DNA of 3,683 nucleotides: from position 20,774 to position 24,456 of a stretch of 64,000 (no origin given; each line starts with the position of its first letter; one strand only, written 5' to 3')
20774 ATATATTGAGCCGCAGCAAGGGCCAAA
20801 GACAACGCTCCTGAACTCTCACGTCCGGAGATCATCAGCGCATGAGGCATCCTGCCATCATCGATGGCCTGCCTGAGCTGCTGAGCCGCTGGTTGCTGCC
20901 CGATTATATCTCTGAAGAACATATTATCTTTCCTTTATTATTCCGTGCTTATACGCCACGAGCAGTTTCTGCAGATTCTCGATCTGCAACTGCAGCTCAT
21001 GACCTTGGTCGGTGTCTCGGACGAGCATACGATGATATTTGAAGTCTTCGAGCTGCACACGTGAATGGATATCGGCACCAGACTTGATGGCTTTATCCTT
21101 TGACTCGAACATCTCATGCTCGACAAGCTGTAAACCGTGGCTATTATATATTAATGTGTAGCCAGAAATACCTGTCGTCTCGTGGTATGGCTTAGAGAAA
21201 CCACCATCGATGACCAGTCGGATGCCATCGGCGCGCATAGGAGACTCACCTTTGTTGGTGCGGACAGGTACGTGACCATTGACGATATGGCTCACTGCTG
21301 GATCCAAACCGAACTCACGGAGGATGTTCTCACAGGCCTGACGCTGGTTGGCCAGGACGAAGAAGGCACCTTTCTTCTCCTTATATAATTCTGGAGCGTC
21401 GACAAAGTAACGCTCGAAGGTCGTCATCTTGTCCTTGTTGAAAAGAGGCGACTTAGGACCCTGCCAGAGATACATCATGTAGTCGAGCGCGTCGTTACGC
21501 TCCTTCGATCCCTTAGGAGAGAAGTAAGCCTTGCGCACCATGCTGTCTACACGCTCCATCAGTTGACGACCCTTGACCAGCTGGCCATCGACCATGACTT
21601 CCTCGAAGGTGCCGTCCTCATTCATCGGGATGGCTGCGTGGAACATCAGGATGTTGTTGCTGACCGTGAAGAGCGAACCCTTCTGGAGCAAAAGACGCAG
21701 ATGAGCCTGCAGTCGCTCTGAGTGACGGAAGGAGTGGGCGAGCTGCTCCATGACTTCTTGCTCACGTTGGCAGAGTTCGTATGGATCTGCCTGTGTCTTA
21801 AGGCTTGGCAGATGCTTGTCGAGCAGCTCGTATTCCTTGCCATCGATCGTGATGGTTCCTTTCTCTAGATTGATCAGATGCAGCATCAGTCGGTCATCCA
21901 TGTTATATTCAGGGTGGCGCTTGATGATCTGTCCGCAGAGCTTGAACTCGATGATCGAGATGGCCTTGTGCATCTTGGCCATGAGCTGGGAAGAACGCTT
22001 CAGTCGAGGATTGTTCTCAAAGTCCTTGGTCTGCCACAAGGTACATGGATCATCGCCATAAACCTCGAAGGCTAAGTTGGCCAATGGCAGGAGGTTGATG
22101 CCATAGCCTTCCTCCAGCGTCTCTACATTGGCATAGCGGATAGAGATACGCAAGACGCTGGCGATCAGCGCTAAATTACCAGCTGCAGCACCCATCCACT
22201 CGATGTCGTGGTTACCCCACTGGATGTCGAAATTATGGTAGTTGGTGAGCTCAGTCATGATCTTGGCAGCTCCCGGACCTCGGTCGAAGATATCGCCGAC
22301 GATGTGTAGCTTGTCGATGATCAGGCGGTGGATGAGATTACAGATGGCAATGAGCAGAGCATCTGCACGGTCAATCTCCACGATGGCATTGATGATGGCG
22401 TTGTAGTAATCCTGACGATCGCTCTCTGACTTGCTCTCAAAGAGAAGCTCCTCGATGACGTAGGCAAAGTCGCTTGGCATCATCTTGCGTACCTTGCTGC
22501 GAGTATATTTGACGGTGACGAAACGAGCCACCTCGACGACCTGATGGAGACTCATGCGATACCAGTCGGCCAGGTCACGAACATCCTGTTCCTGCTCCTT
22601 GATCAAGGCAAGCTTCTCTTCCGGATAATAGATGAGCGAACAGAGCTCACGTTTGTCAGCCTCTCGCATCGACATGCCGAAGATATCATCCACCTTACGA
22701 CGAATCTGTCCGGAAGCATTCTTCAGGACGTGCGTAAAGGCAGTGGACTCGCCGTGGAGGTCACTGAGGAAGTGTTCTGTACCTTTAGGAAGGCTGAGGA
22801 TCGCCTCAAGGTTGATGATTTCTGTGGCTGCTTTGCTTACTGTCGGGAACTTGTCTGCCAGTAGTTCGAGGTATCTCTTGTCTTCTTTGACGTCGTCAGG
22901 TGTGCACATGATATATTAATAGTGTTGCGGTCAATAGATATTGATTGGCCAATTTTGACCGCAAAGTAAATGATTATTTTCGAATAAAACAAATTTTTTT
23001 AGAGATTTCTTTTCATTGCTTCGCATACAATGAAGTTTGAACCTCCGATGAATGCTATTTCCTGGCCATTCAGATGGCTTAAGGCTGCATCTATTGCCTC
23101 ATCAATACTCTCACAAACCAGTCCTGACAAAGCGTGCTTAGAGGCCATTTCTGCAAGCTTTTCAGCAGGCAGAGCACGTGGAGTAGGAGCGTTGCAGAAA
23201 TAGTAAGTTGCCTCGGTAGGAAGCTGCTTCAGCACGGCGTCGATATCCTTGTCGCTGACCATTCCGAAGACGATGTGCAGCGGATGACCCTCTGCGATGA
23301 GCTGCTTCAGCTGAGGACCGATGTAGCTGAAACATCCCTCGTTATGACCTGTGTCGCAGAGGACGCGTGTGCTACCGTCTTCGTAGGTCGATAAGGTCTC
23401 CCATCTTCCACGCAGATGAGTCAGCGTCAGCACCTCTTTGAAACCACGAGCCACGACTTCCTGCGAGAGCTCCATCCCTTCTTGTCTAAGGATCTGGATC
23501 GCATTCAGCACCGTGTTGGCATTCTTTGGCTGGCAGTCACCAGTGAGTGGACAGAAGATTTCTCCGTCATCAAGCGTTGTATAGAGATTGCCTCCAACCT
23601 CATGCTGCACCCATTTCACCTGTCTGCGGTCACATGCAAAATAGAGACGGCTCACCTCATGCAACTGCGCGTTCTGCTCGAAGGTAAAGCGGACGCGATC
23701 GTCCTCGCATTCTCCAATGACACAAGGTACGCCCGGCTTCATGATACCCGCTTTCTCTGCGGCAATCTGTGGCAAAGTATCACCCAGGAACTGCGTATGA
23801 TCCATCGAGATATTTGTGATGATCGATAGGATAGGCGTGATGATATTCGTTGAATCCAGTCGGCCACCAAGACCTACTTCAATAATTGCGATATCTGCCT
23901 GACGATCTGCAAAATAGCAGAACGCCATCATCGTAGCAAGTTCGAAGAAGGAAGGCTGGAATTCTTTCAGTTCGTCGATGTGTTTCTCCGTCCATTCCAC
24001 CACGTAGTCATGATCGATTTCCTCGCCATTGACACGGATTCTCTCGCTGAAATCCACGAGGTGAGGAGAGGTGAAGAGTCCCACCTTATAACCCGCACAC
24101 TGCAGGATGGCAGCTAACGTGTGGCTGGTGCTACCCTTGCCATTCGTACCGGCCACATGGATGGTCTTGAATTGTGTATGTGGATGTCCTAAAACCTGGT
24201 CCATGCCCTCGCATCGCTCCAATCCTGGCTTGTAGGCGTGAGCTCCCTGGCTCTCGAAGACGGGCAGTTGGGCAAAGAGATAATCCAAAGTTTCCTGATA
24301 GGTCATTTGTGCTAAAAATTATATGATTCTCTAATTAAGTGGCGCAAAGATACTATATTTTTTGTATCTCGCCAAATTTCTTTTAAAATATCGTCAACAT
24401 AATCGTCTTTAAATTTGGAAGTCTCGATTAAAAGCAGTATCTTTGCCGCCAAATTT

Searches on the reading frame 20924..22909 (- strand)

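Call 64: search_protein_families(library=pfam, proteins=[window:20924-22909:-], max_evalue=0.0001)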
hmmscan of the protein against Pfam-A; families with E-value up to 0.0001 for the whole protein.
window:20924-22909:- (661 aa): 1 family
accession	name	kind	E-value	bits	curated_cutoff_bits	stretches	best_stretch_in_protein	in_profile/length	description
PF06874.16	FBPase_2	-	2.2e-282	938.5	27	1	12-654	1-638/639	Firmicute fructose-1,6-bisphosphatase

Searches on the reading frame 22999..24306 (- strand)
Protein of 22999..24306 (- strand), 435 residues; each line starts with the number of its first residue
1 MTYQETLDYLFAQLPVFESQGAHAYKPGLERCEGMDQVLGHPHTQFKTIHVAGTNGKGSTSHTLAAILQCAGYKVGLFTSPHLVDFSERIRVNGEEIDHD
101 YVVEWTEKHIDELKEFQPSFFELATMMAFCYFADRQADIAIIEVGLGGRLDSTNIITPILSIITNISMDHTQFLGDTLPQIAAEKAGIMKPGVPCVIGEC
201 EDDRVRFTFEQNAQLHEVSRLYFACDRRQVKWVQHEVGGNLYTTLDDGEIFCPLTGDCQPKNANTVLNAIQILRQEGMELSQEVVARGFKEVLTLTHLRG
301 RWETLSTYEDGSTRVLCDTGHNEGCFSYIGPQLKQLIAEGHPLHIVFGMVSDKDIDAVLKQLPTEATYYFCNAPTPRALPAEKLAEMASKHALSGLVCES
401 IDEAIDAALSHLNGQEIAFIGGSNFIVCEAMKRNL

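Call 64: search_protein_families(library=pfam, proteins=[window:22999-24306:-], max_evalue=0.0001)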
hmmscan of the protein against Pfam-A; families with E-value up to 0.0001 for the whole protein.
window:22999-24306:- (435 aa): 2 families
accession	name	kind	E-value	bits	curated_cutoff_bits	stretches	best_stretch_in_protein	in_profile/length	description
PF02875.26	Mur_ligase_C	-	1.5e-12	48.9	28.4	1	300-423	1-126/127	Mur ligase, glutamate ligase domain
PF08245.18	Mur_ligase_M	-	5.5e-11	43.2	24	1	51-266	1-196/200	Mur ligase middle domain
